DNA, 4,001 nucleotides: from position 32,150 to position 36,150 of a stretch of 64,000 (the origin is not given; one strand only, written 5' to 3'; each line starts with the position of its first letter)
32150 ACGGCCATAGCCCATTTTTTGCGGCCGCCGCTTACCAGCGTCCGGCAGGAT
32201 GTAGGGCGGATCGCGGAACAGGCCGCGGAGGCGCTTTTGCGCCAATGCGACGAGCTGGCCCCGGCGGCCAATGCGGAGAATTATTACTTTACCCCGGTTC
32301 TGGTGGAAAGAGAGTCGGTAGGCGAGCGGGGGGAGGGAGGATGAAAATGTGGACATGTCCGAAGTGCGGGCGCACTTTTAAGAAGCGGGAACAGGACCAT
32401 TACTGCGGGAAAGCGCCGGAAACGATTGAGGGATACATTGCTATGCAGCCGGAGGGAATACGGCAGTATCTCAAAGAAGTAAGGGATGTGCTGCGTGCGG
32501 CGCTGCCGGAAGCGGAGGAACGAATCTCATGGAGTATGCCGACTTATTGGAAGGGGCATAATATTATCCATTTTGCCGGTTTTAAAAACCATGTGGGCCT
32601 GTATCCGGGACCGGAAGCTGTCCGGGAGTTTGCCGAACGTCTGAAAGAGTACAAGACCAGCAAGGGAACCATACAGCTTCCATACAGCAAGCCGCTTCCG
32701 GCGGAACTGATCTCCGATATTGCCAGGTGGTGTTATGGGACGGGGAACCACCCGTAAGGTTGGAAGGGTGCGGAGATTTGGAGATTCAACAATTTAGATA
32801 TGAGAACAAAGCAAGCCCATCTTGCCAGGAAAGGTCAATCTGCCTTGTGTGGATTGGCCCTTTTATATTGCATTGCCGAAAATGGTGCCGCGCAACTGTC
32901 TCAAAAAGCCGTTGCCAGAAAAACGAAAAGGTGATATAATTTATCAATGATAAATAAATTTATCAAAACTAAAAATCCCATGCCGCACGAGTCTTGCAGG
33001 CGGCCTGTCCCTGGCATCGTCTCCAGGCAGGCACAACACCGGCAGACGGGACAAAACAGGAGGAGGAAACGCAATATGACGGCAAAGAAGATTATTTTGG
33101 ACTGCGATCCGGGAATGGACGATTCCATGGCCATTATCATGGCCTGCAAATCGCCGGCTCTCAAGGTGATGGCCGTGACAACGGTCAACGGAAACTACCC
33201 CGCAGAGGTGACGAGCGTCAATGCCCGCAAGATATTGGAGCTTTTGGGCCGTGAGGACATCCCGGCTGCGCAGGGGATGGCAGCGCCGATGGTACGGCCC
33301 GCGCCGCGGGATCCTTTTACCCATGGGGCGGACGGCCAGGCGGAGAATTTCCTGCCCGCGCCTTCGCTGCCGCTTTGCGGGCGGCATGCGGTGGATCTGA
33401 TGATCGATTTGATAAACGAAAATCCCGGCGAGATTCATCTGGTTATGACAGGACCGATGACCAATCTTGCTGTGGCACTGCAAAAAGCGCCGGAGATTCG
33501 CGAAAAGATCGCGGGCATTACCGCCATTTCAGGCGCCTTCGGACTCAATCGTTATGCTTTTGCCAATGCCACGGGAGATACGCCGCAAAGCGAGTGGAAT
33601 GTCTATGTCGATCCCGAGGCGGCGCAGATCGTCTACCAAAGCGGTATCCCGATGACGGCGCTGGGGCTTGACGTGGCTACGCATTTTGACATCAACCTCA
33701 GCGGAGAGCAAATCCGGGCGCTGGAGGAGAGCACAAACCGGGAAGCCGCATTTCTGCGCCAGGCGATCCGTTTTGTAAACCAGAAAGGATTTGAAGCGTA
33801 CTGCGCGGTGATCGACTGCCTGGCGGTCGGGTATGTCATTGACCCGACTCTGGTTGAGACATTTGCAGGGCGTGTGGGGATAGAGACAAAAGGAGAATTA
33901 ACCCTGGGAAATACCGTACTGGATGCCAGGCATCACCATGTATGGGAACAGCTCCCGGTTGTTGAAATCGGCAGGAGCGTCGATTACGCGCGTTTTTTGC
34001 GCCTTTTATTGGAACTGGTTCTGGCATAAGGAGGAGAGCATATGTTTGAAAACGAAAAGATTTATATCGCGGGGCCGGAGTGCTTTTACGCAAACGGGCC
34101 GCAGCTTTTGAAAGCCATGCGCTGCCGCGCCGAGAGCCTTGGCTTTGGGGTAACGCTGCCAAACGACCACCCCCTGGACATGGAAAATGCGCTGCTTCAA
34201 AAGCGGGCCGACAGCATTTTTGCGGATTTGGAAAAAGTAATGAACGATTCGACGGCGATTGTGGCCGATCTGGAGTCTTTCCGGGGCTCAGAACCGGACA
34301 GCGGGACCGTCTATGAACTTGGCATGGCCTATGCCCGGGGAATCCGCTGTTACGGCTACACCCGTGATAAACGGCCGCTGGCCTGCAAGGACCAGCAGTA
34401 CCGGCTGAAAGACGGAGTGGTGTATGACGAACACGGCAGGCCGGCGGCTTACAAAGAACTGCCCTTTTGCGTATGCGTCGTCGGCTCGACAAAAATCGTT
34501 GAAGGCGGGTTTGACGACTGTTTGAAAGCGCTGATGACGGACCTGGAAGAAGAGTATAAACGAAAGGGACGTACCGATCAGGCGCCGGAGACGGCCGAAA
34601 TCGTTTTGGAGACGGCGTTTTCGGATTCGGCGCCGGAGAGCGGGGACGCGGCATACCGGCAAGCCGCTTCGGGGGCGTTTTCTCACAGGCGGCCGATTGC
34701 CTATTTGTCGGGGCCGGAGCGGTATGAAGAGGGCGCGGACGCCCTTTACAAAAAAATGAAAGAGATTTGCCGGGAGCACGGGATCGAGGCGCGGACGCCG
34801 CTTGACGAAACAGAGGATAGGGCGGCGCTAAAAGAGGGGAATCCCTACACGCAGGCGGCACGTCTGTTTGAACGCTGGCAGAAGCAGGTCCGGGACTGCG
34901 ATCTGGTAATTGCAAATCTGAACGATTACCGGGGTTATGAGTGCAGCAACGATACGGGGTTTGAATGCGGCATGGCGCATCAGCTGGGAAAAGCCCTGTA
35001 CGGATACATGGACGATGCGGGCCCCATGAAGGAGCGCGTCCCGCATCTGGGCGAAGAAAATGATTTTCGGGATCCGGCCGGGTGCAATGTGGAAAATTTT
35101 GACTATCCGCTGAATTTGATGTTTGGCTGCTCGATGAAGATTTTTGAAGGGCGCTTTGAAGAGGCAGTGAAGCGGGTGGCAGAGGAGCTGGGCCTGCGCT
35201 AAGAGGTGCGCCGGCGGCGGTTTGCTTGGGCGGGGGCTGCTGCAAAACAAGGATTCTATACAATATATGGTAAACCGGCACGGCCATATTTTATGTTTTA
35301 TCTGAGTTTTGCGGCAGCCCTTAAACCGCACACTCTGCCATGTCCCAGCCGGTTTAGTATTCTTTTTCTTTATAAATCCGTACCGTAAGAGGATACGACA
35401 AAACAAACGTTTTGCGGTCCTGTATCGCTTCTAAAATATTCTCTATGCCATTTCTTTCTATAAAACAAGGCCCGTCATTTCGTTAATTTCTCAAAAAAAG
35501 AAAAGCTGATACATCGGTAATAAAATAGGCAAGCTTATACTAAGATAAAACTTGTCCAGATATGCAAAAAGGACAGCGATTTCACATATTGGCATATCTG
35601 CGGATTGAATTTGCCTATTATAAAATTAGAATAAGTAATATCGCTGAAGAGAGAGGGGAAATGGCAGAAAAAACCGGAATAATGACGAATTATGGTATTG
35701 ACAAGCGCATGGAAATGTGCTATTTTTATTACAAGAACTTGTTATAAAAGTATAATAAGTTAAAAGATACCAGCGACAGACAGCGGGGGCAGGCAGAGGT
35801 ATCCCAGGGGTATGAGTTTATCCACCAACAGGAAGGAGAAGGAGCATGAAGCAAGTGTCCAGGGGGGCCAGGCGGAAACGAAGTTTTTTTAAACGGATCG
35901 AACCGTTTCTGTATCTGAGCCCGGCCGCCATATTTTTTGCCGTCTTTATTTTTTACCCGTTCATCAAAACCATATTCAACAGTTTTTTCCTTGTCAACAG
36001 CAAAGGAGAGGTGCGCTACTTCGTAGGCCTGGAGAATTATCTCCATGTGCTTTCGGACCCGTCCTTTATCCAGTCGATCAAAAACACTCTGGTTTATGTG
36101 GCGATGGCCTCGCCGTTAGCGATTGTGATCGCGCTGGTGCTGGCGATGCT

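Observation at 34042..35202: Fused double nucleoside 2-deoxyribosyltransferase-like protein next to a nucleoside hydrolase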

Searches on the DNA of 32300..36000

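Call 26: search_rna_families(source=window, start=32300, end=36000, threshold=evalue, max_evalue=5)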
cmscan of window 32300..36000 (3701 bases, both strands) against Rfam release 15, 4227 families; matches with E-value up to 5: 2.
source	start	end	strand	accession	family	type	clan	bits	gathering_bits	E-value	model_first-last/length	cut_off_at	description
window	32879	32931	+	RF02946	cow-rumen-1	Gene; sRNA;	-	16.6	53.4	3.3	1-61/61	no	cow-rumen-1 RNA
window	34682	34804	+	RF02180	ST7-AS1_2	Gene; lncRNA;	-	16.1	50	2.5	1-110/110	no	ST7 antisense RNA 1 conserved region 2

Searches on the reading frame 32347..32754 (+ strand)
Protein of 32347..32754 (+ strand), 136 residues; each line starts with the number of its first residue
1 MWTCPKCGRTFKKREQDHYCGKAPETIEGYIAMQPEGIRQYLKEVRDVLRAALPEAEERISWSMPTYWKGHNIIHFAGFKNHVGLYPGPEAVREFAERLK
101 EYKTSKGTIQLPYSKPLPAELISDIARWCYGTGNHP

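Call 3: search_protein_families(library=pfam, proteins=[window:32347-32754:+], max_evalue=1)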
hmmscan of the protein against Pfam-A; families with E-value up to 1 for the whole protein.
window:32347-32754:+ (136 aa): 8 families
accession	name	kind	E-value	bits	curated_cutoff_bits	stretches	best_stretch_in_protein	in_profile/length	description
PF08818.16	DUF1801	-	3.9e-16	59.7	27.2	1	39-127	2-82/85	Domain of unknown function (DU1801)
PF13913.12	zf-C2HC_2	-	0.035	14.3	27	1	3-12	4-13/25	zinc-finger of a C2HC-type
PF01199.23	Ribosomal_L34e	-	0.095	13.4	27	1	10-51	34-75/94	Ribosomal protein L34e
PF18899.5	DUF5655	-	0.13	12.8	24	1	28-86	2-60/109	Domain of unknown function (DUF5655)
PF05191.20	ADK_lid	-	0.16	12.3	26.6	1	2-12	2-12/36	Adenylate kinase, active site lid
PF18439.7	zf_UBZ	-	0.17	12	25.6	1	2-16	3-17/32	Ubiquitin-Binding Zinc Finger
PF00096.32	zf-C2H2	-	0.22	12.5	25.2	1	3-15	2-14/23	Zinc finger, C2H2 type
PF14583.12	Pectate_lyase22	-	0.3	10.2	30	1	21-72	78-128/386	Oligogalacturonate lyase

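Call 18: search_protein_families(library=ncbifam, proteins=[window:32347-32754:+], max_evalue=0.001)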
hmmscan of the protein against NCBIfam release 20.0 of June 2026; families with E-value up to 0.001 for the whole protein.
window:32347-32754:+ (136 aa): 0 families

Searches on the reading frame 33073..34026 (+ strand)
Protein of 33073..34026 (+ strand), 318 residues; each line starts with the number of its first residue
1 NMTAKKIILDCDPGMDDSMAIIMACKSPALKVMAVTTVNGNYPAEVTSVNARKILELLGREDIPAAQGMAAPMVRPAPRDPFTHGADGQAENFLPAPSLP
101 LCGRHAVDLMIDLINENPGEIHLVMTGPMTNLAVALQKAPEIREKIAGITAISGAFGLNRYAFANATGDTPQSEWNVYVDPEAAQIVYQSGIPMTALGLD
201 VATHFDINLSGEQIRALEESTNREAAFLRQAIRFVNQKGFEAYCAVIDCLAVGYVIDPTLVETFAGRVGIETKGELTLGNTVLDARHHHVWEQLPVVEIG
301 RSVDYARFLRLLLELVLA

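Call 3: search_protein_families(library=pfam, proteins=[window:33073-34026:+], max_evalue=1)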
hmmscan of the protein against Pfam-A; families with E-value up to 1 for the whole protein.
window:33073-34026:+ (318 aa): 2 families
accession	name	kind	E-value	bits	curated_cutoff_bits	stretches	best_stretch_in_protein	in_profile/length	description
PF01156.24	IU_nuc_hydro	-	2.5e-81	274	34.2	1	7-309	1-296/297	Inosine-uridine preferring nucleoside hydrolase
PF03209.21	PUCC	-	0.084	12.3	21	1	198-274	169-243/401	PUCC protein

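Call 4: search_protein_families(library=ncbifam, proteins=[window:33073-34026:+], max_evalue=1)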
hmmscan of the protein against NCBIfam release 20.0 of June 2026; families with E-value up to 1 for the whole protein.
window:33073-34026:+ (318 aa): 4 families
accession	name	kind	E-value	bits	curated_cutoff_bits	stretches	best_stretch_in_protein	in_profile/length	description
NF007761.0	PRK10443.1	equivalog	1e-63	215.3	433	1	4-315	2-306/311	pyrimidine-specific ribonucleoside hydrolase RihA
NF008036.0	PRK10768.1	equivalog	5e-56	190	382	1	5-315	3-299/304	ribonucleoside hydrolase RihC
NF052221.1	UridNuclsHydUriH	equivalog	2.3e-55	187.9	450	1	6-316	1-306/310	uridine-preferring nucleoside hydrolase UriH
NF007417.0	PRK09955.1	equivalog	3.9e-45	154.1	459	1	2-315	1-305/313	ribosylpyrimidine nucleosidase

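Call 66: search_protein_families(library=padloc, proteins=[window:33076-34026:+], max_evalue=0.01)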
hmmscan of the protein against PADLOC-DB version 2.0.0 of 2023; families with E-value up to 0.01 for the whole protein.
window:33076-34026:+ (317 aa): 0 families

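Call 75: search_solved_structures(query=window:33076-34026:+, max_evalue=1e-20, show_alignments=1)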
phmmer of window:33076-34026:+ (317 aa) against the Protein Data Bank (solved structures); distinct sequences matched with E-value up to 1e-20: 20.
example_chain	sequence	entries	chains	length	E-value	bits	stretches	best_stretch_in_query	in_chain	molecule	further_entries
1ezr_A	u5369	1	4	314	7.3e-50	173.5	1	4-289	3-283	NUCLEOSIDE HYDROLASE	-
8ctm_A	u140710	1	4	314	3.5e-49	171.3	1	4-289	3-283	Inosine-uridine preferring nucleoside hydrolase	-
3g5i_A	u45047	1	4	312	7.6e-48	166.8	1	3-312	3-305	Pyrimidine-specific ribonucleoside hydrolase rihA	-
1yoe_A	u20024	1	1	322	8.5e-48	166.7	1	3-312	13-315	Hypothetical protein ybeK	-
5tsq_A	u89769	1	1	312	5.8e-47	164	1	4-313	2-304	IUnH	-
6ba0_A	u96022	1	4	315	7.5e-46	160.3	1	5-313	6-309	Cytidine/uridine-specific hydrolase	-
4wr2_A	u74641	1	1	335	2e-44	155.6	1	3-284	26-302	Pyrimidine-specific ribonucleoside hydrolase RihA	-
6zk1_A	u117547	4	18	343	3.6e-44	154.8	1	4-315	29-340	Pyrimidine-specific ribonucleoside hydrolase rihA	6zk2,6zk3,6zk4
1mas_A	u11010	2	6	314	1.1e-43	153.2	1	3-313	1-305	INOSINE-URIDINE NUCLEOSIDE N-RIBOHYDROLASE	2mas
4kpn_A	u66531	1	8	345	2.8e-43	151.9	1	3-314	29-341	Nucleoside N-ribohydrolase 1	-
4kpo_A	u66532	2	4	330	9.8e-41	143.5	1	4-315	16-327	Nucleoside N-ribohydrolase 3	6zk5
1q8f_A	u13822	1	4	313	2.8e-38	135.4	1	2-284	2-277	Pyrimidine nucleoside hydrolase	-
3mkm_A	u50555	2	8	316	2.9e-38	135.4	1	2-284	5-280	Putative uncharacterized protein YeiK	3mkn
3b9x_A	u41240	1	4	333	3.5e-38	135.1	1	2-284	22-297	Pyrimidine-specific ribonucleoside hydrolase rihB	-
6ba1_A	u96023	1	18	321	1.3e-35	126.7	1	3-310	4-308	Inosine-uridine preferring nucleoside hydrolase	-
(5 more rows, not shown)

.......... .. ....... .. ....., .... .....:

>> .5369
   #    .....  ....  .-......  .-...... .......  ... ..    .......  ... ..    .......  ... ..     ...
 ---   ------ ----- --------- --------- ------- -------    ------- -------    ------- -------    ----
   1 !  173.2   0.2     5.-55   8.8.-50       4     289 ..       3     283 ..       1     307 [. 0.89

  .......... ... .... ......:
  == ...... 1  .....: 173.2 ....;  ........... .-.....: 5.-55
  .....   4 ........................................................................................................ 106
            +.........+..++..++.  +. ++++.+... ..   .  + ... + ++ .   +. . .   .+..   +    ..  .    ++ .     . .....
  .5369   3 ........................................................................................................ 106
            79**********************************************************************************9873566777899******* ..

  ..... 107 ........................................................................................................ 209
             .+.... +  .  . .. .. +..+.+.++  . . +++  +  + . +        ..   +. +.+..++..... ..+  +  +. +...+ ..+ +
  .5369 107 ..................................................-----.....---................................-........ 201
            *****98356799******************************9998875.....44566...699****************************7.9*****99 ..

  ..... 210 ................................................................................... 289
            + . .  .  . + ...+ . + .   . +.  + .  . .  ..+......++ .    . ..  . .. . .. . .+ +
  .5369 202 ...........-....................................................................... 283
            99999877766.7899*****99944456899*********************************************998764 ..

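Call 82: find_related_loci(query=window:33076-34026:+, collection=metagenome_contigs, flank=4000)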
Query window:33076-34026:+ (317 aa) in metagenome_contigs; peptide patterns used: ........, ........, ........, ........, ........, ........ (x = any residue, [..] = any of these).
477 stretches matched a pattern; 364 encode a relative of the query (tblastn E <= 1e-3); the best 80 are kept; 80 distinct loci.
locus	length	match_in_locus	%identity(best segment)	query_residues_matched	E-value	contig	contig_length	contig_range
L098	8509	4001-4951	74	1-317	5e-165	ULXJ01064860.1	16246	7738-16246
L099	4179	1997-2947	72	1-317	2e-168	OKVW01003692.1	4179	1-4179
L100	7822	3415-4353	72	4-316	2e-161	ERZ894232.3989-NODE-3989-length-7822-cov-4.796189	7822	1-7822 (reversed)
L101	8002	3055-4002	72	2-317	9e-160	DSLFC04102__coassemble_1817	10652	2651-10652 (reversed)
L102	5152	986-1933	71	1-316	1e-162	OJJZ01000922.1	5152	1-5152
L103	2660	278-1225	70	2-317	1e-168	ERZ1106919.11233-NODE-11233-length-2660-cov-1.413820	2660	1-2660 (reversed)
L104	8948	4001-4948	70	2-317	4e-158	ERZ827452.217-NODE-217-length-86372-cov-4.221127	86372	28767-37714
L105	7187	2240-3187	72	1-316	5e-158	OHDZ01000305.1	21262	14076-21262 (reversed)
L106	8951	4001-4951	72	1-317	7e-158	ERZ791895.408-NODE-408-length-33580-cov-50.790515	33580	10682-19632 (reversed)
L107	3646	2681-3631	72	1-317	6e-164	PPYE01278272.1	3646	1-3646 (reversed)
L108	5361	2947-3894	72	1-316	1e-159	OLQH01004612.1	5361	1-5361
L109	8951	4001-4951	72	1-317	9e-158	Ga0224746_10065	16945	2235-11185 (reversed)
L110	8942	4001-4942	71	4-317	1e-157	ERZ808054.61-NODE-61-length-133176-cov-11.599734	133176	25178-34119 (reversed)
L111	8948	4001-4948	72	1-316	3e-157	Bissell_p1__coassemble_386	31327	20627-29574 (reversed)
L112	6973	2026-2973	72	1-316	3e-157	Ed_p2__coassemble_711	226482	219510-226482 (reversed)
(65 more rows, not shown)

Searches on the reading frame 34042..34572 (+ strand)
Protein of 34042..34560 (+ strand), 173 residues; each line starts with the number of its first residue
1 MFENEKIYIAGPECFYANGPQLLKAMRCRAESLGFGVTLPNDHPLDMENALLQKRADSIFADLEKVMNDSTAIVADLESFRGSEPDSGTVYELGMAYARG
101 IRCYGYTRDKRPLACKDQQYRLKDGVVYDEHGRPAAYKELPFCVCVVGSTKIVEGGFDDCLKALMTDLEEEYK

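Call 3: search_protein_families(library=pfam, proteins=[window:34042-34560:+], max_evalue=1)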
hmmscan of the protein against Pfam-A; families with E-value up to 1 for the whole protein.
window:34042-34560:+ (173 aa): 1 family
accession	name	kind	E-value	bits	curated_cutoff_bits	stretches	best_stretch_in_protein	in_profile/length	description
PF05014.21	Nuc_deoxyrib_tr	-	7.3e-21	74.9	28.8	1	7-134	1-113/117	Nucleoside 2-deoxyribosyltransferase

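Call 4: search_protein_families(library=ncbifam, proteins=[window:34042-34560:+], max_evalue=1)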
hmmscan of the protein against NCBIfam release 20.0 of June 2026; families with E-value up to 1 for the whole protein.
window:34042-34560:+ (173 aa): 1 family
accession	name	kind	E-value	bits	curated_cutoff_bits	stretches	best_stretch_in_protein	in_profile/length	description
NF005905.0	PRK07883.1-3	equivalog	0.28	9.7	508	1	55-100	9-53/581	DEDD exonuclease domain-containing protein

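Call 44: search_solved_structures(query=A3, max_evalue=1, show_alignments=5)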
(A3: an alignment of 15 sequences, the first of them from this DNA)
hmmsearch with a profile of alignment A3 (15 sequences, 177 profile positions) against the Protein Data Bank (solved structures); distinct sequences matched with E-value up to 1: 15.
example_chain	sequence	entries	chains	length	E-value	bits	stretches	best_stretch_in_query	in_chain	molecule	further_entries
2a0k_A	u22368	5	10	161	2.2e-11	46.7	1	5-123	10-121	Nucleoside 2-deoxyribosyltransferase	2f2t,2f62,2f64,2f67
6qai_A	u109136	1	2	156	6.9e-10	41.9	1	5-118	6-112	2-Deoxyribosyltransferase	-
7m5h_A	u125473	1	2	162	0.0053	19.5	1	33-120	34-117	Nucleoside 2-deoxyribosyltransferase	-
9pl3_A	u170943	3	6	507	0.015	18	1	55-142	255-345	Peptide ABC transporter, peptide-binding protein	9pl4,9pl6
6yjj_A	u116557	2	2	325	0.02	17.5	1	45-84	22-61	CYRI-B (FAM49B)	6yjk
8rh3_A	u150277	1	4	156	0.022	17.4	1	3-111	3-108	Nucleoside 2-deoxyribosyltransferase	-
8qc0_A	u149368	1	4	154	0.023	17.4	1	3-111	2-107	Nucleoside 2-deoxyribosyltransferase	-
7o62_A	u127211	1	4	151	0.026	17.2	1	35-114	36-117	Chains: A,B,C,D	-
8pqp_A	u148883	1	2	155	0.027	17.1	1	3-111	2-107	Nucleoside 2-deoxyribosyltransferase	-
8pqr_B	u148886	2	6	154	0.039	16.6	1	4-111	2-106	Nucleoside 2-deoxyribosyltransferase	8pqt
7ajk_CCC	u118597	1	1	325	0.057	16.1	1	44-84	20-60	CYFIP-related Rac1 interactor B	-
8pqq_C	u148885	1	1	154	0.12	15.1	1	3-111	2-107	Nucleoside 2-deoxyribosyltransferase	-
9emw_A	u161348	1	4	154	0.12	15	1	3-111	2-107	Nucleoside 2-deoxyribosyltransferase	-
8pqq_A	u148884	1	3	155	0.12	15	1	3-111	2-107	Nucleoside 2-deoxyribosyltransferase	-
9emx_A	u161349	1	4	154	0.78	12.4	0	5-111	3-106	Nucleoside 2-deoxyribosyltransferase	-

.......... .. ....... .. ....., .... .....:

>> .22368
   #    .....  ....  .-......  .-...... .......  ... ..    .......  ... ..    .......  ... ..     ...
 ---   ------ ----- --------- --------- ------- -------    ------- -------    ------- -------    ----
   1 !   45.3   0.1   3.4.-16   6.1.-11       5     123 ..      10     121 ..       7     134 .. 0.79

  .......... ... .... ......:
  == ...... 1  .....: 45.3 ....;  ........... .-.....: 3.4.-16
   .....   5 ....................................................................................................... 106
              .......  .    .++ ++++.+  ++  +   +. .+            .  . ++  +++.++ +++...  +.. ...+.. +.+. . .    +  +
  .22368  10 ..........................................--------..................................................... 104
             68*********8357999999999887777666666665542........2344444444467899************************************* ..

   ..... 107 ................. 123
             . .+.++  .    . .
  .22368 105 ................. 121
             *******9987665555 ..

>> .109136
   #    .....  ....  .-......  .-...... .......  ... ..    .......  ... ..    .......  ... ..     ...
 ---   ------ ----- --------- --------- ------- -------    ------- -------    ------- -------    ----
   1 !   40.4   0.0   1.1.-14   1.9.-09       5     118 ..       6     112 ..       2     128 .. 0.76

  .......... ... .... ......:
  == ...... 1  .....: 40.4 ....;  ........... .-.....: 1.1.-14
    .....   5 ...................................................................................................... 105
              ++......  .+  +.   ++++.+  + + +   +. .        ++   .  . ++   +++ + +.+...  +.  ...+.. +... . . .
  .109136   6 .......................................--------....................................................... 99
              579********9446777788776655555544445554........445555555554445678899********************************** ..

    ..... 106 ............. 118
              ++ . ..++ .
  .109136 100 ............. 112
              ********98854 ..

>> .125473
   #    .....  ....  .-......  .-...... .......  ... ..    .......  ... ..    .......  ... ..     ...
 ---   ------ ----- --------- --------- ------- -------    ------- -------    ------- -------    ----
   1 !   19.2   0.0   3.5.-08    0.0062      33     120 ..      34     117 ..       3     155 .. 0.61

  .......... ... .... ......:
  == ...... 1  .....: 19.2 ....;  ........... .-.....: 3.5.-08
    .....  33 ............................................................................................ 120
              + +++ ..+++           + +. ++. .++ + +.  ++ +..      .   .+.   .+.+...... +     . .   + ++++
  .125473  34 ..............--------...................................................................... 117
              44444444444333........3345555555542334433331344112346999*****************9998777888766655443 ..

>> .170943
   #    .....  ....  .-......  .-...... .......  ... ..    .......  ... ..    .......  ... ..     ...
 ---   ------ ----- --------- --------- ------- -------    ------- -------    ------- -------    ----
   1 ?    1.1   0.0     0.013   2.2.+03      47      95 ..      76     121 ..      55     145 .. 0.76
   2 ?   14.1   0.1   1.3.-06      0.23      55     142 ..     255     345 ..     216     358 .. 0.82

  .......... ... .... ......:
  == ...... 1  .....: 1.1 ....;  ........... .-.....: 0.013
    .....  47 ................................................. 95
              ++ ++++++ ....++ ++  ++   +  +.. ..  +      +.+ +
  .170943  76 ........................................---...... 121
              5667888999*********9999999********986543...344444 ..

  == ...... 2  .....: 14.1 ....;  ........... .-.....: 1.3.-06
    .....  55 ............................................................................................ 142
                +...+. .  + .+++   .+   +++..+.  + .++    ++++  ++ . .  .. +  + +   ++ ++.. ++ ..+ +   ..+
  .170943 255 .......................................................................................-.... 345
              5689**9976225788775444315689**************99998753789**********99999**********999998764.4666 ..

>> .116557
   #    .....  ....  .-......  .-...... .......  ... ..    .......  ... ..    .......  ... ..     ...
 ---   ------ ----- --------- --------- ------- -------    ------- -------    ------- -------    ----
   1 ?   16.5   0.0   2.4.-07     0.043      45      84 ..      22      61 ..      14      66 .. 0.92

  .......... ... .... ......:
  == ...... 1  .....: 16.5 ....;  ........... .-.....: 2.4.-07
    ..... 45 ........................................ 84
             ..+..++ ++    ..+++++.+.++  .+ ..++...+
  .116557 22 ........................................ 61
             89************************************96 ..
